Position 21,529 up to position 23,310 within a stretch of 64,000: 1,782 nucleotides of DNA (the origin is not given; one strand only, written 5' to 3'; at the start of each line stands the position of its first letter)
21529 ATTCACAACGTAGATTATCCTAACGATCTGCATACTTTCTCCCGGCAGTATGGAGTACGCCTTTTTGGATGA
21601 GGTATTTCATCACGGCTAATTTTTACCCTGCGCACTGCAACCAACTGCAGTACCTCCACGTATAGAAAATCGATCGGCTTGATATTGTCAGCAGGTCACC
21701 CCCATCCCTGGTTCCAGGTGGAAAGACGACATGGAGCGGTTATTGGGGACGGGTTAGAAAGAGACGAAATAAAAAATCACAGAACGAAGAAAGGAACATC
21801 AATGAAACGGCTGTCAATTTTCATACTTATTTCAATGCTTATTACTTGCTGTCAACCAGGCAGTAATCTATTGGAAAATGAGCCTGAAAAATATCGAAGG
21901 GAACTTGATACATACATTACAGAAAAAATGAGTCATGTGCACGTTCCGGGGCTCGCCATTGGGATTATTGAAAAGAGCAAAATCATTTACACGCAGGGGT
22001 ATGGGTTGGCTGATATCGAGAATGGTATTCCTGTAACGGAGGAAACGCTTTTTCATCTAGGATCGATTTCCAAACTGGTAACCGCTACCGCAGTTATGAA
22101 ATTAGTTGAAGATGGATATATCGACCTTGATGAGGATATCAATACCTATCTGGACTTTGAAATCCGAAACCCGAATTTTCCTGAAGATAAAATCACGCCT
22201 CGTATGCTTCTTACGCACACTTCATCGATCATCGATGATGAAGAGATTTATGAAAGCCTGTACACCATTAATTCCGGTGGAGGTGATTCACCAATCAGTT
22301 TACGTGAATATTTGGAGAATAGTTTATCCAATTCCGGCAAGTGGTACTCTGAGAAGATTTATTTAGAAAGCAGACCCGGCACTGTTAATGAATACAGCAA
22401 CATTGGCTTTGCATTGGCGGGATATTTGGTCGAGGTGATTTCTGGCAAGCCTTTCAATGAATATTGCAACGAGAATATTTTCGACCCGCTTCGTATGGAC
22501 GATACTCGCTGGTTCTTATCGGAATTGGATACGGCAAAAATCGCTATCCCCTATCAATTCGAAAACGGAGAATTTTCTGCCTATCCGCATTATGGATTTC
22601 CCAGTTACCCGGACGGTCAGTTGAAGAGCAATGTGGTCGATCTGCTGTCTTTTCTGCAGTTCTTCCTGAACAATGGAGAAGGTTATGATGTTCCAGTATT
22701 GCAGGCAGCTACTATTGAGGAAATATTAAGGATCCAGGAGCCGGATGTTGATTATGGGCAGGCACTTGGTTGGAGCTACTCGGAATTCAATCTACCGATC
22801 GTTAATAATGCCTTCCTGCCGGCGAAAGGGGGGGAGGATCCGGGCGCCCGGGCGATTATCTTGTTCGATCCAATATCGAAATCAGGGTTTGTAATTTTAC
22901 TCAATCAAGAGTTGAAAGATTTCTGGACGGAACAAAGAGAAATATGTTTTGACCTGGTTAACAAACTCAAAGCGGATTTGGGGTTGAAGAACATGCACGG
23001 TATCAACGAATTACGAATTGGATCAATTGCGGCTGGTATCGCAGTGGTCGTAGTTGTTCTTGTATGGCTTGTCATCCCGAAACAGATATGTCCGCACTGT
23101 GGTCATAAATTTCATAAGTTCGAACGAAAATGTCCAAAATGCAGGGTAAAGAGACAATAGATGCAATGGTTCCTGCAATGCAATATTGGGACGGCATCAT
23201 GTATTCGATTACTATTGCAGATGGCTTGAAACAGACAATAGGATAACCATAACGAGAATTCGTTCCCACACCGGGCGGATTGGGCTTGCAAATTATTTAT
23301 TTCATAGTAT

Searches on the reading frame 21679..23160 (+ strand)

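Call 21: search_protein_families(library=pfam, proteins=[window:21679-23160:+], max_evalue=0.001)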
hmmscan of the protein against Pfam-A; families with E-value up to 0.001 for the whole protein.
window:21679-23160:+ (493 aa): 1 family
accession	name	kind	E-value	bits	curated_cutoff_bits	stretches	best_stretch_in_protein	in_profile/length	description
PF00144.29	Beta-lactamase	-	4.7e-54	184.2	27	1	76-412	1-312/329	Beta-lactamase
